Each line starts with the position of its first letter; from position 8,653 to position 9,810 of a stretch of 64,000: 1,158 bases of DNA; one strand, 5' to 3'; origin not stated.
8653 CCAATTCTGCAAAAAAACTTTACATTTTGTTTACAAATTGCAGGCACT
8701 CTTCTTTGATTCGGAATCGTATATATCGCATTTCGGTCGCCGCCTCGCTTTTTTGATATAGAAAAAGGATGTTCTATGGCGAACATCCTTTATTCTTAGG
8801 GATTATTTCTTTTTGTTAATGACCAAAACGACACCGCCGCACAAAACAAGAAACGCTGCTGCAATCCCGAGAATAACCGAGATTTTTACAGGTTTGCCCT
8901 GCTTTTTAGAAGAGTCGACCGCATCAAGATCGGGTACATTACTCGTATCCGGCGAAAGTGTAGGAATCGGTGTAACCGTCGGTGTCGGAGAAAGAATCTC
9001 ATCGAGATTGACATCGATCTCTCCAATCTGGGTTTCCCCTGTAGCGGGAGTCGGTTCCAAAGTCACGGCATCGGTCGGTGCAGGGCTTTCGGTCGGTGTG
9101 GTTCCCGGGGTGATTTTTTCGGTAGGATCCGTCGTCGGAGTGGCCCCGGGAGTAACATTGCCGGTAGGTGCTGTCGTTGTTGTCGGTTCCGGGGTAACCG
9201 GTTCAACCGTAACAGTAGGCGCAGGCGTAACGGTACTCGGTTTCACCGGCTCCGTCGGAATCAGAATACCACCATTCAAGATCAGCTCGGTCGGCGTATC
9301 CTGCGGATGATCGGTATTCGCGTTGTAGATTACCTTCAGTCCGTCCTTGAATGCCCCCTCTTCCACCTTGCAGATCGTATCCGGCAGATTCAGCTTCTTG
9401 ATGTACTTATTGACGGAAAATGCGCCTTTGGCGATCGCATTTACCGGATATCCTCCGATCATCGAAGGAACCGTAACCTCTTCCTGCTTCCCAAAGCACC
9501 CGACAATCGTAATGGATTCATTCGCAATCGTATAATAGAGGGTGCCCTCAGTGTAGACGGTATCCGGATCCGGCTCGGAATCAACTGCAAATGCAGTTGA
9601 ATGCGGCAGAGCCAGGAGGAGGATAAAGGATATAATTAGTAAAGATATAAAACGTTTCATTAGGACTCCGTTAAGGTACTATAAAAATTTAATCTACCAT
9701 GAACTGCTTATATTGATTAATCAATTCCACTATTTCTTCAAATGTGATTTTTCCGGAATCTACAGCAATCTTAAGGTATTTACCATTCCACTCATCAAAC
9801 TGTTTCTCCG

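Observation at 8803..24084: Candidate new surface system: two anchorless giant modular exoproteins, an acidic micro-ORF and an LRR membrane protein as one transcription unit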

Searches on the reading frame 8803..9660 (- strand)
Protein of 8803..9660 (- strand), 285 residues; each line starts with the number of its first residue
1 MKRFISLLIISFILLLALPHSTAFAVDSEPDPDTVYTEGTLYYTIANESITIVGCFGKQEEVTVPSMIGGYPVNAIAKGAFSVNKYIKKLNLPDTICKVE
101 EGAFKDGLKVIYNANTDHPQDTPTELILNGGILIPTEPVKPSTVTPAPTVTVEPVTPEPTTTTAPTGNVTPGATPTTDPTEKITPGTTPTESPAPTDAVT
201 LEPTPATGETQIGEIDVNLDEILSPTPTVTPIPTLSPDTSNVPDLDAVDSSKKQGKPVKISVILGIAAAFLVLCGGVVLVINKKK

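Call 7: search_protein_families(library=pfam, proteins=[window:8803-9660:-], max_evalue=0.01)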
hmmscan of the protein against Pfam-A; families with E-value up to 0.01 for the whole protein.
window:8803-9660:- (285 aa): 0 families

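Call 8: search_protein_families(library=ncbifam, proteins=[window:8803-9660:-], max_evalue=0.1)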
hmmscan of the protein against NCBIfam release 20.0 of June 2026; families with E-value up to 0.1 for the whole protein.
window:8803-9660:- (285 aa): 2 families
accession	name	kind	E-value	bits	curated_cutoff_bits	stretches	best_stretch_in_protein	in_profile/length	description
NF058582.1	Microco_LAVTG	domain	0.015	15.4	27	1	261-281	10-30/34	LAVTG motif-containing sortase-dependent surface protein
NF033846.1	Rumino_NPXTG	domain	0.077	13.3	23.5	0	264-285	9-30/30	NPXTG-anchored protein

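Call 15: find_encoding_contigs(protein=window:8803-9660:-, flank=10000, max_places=10)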
Protein window:8803-9660:- (285 aa): no gene with exactly this product is on record in the collection.
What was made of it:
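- Tried and rejected: An exact look-up of the window's LRR protein found nothing (call 15).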

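Call 24: find_homologous_proteins(query=window:8806-9660:-, max_evalue=0.001)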
Query window:8806-9660:- (285 aa): 118 proteins with E <= 0.001 among 4259 candidates.
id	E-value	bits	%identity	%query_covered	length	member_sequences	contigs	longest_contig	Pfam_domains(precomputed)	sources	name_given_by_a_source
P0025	2.0e-166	570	95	100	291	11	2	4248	-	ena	-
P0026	1.8e-139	482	93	87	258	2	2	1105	-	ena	-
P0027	7.2e-67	244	48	100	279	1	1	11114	-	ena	-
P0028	1.4e-66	243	59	78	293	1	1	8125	-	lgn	-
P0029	6.0e-66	241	51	100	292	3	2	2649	-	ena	-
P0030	9.1e-65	237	57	83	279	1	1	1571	PF04886.17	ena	-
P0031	1.5e-64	236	48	100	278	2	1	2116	-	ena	-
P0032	1.2e-58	217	47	100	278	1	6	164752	-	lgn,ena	-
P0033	1.3e-55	207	48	99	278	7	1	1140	-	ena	-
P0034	5.9e-46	175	48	71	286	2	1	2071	-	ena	-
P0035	2.2e-44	170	48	80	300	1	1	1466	-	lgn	-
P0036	2.7e-44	170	49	80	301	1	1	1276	-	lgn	-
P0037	7.9e-44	168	52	72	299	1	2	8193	-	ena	-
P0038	1.6e-43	167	58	45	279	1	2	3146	-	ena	-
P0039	3.5e-43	166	68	34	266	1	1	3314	-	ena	-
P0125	1.4e-21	95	54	31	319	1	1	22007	PF00395.26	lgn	-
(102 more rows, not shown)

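Call 25: find_encoding_contigs(protein=P0025, flank=10000, max_places=4)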
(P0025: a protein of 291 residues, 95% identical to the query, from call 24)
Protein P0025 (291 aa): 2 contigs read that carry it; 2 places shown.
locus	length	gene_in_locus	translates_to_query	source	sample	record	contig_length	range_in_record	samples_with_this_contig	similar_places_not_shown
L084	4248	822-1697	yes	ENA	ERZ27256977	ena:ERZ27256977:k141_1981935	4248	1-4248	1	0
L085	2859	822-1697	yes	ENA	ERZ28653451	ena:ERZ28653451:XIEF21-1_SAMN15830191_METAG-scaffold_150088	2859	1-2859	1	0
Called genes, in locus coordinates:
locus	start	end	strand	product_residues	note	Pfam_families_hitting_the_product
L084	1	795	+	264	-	?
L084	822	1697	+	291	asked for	-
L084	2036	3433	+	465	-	-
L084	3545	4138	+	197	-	PF10502:Peptidase_S26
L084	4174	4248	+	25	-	?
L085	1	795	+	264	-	?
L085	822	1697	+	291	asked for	-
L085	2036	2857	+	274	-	?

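Call 26: find_encoding_contigs(protein=P0032, flank=10000, max_places=3)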
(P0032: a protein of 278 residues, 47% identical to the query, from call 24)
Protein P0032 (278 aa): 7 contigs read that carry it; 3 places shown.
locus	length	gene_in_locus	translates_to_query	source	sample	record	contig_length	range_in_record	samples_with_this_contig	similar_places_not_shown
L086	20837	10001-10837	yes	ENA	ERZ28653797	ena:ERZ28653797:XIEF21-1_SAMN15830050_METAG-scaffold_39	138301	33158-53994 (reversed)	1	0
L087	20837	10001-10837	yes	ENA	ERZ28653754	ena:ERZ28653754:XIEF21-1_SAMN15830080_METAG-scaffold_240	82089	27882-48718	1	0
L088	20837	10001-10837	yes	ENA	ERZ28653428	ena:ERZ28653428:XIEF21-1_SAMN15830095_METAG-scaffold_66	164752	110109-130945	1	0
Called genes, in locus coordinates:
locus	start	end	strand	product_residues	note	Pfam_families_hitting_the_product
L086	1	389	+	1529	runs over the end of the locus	PF09479:Flg_new (faint), PF18998:Flg_new_2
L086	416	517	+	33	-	-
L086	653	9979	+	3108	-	PF18998:Flg_new_2 (faint), PF09479:Flg_new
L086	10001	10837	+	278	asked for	-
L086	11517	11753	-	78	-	-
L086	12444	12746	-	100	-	-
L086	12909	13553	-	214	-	-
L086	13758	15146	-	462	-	-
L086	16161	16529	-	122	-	-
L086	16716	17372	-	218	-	-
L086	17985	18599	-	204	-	-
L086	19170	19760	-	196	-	-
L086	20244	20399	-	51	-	-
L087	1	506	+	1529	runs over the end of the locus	PF09479:Flg_new (faint), PF18998:Flg_new_2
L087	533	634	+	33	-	-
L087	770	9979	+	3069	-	PF18998:Flg_new_2 (faint), PF09479:Flg_new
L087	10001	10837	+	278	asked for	-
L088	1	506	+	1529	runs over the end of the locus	PF09479:Flg_new (faint), PF18998:Flg_new_2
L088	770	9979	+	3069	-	PF18998:Flg_new_2 (faint), PF09479:Flg_new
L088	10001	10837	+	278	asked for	-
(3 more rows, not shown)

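Call 27: find_encoding_contigs(protein=P0027, flank=10000, max_places=3)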
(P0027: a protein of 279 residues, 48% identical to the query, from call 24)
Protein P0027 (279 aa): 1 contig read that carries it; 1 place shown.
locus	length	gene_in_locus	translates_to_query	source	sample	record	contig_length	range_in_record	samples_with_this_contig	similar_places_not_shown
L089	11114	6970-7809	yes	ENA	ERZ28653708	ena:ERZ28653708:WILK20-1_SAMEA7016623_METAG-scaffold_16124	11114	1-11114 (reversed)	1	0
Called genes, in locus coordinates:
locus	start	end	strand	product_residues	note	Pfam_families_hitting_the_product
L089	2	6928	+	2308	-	?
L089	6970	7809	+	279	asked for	-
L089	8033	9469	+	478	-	PF24547:DUF7601 (weak)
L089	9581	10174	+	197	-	PF05739:SNARE (weak), PF10502:Peptidase_S26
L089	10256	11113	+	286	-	?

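Call 28: find_encoding_contigs(protein=P0028, flank=10000, max_places=3)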
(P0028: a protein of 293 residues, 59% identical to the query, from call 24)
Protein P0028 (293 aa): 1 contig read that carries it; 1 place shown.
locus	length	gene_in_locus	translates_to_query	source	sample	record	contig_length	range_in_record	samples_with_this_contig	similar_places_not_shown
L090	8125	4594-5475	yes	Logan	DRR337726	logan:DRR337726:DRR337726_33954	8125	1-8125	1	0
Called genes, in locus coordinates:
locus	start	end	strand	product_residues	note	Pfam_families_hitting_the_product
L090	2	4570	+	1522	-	?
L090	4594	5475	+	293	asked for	-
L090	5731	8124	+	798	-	?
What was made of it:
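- L089 and L090 carry giant then LRR (calls 27, 28).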

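Call 32: find_related_loci(query=A1, collection=metagenome_contigs, flank=10000)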
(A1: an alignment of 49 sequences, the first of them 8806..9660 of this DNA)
Query A1 (285 aa) in metagenome_contigs; peptide patterns used: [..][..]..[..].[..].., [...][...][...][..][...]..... (x = any residue, [..] = any of these).
298 stretches matched a pattern; 160 encode a relative of the query (tblastn E <= 1e-3); the best 80 are kept; 80 distinct loci.
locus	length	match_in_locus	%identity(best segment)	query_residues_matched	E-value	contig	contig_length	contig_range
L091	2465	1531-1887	63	1-127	2e-45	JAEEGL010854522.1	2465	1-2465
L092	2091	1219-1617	60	33-177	3e-45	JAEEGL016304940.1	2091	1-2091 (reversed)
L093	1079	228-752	51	1-166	4e-47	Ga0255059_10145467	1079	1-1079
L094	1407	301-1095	41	1-285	9e-46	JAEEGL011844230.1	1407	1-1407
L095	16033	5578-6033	52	3-168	9e-44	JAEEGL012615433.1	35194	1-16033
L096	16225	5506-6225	44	1-228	7e-44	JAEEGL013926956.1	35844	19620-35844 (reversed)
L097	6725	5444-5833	59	33-168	1e-43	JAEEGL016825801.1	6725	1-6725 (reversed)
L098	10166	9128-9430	71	33-135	9e-43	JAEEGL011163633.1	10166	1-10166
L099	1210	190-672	56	34-177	4e-44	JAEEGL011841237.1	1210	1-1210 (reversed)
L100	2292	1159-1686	52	33-226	3e-42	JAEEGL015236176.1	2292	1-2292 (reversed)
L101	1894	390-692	68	33-135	1e-42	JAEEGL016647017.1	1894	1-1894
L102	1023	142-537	57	1-139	4e-43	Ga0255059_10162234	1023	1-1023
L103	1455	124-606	51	36-205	4e-42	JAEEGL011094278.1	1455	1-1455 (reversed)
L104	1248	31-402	57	1-128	8e-42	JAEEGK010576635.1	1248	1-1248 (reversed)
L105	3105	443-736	66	33-130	6e-40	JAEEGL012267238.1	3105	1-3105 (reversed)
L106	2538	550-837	68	33-128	9e-40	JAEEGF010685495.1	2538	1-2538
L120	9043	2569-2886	56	1-115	4e-29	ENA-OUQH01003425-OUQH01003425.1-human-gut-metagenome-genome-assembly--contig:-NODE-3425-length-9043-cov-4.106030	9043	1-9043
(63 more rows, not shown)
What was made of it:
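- The LRR domain is 55-65% identical across families (call 32).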

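Call 48: search_solved_structures(query=A1, max_evalue=1, show_alignments=2)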
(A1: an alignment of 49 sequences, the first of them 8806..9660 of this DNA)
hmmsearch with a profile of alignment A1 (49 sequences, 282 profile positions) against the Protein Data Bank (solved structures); distinct sequences matched with E-value up to 1: 12.
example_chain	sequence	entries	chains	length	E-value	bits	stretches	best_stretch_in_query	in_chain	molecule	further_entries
4gt6_A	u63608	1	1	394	1.3e-18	71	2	27-98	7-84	Cell surface protein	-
6mlx_A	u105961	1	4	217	1.4e-08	38.1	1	41-98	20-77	Leucine-rich repeat protein TpLRR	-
4fs7_A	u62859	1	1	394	0.0045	20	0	66-97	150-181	Uncharacterized protein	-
6zj3_SK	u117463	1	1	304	0.0087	19.1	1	103-227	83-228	Ribosomal protein eS8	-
4cp6_A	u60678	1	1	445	0.012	18.6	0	69-102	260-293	CHOLINE BINDING PROTEIN PCPA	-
6fvt_Z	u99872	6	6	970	0.038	16.9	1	148-267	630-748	26S proteasome regulatory subunit RPN1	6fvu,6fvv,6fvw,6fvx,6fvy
35zv_C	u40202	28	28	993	0.04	16.9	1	148-267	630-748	26S proteasome regulatory subunit RPN1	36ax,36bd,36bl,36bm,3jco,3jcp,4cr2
4fdw_A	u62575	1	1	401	0.13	15.2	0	68-99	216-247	leucine rich hypothetical protein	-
4h09_A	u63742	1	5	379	0.35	13.8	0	68-98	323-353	Hypothetical leucine rich repeat protein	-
9c3c_B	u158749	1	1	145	0.69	12.8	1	233-281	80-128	Beta-dystroglycan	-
8yt8_O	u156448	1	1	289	0.73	12.8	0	228-281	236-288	Beta-dystroglycan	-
4oju_A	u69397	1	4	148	0.84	12.6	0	64-98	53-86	hypothetical leucine rich repeat protein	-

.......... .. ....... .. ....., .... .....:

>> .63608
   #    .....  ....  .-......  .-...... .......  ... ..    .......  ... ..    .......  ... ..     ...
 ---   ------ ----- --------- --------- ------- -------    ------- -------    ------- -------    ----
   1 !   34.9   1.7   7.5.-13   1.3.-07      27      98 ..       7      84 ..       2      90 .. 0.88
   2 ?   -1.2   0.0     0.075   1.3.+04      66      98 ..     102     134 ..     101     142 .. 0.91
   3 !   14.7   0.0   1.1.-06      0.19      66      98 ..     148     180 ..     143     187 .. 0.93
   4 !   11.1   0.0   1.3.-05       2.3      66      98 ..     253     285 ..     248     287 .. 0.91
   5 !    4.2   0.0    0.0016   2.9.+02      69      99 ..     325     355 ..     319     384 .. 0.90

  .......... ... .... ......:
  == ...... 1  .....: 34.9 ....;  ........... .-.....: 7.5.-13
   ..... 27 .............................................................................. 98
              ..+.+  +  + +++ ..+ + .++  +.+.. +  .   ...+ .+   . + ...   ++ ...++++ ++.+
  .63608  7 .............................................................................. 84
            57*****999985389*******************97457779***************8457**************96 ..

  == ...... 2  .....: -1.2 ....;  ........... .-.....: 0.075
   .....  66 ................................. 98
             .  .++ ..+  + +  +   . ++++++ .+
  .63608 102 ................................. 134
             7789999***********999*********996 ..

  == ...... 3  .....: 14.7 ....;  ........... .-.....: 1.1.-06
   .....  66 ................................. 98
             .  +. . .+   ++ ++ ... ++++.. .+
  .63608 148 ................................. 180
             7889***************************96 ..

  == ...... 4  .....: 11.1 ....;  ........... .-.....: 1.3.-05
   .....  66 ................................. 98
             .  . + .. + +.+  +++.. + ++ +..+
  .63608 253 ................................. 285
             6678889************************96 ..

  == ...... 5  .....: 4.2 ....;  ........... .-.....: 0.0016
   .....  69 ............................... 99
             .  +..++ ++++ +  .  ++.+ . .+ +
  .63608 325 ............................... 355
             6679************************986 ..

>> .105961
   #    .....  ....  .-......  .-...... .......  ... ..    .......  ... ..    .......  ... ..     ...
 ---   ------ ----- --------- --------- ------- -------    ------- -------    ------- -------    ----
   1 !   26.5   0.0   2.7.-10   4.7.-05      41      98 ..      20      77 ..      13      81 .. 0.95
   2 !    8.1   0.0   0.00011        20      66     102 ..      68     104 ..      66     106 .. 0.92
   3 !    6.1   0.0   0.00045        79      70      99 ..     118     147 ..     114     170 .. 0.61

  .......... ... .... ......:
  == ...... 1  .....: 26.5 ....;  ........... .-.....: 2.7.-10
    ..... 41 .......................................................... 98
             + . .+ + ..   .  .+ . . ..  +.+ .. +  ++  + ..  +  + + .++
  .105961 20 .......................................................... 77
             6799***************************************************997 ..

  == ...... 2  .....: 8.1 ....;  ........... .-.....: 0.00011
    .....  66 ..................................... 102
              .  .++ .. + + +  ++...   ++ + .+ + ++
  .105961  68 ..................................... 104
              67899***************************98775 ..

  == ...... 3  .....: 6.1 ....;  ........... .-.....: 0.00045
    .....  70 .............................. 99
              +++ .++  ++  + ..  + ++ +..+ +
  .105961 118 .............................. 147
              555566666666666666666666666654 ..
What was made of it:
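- On BspA/TpLRR-type LRR (Pfam LRR_5): The family profile hits 4gt6 at E=1.3e-18 and TpLRR 6mlx at 1.4e-8 (call 48).
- Closest known: BspA/TpLRR-type. Same: The family profile matches 4gt6 and TpLRR 6mlx through the N-cap and first repeat (call 48).
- Checked: LRR (call 48): the family profile hits the BspA/TpLRR-type structures 4gt6 (E=1e-18) and 6mlx (E=1e-8).
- BspA/TpLRR-type LRRs are typical stand-alone surface proteins (call 48).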

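Call 100: find_encoding_contigs(protein=P0125, flank=10000, max_places=3)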
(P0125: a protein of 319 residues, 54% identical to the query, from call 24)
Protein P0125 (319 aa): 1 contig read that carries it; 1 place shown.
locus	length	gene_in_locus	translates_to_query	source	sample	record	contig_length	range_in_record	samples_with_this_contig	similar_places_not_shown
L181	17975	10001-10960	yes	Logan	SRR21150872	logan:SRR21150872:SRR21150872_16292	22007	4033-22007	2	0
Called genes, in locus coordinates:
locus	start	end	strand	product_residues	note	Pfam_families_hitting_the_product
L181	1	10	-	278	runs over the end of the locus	-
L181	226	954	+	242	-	PF27840:ScmC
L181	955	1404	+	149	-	-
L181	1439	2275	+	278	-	PF01061:ABC2_membrane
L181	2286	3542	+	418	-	PF00005:ABC_tran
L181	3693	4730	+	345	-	-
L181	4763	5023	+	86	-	PF05402:PqqD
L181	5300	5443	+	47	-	-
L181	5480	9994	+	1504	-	PF18998:Flg_new_2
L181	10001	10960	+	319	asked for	PF00395:SLH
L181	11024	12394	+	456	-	-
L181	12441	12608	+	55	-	-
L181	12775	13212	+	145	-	PF07833:Cu_amine_oxidN1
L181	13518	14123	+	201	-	PF13306:LRR_5 (weak)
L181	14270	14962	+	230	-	-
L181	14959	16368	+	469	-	PF00395:SLH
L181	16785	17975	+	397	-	?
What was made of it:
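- Closest known: Non-covalent surface display in Gram-positives. Same: LRR family members actually carry SLH or dockerin modules (calls 24, 100).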
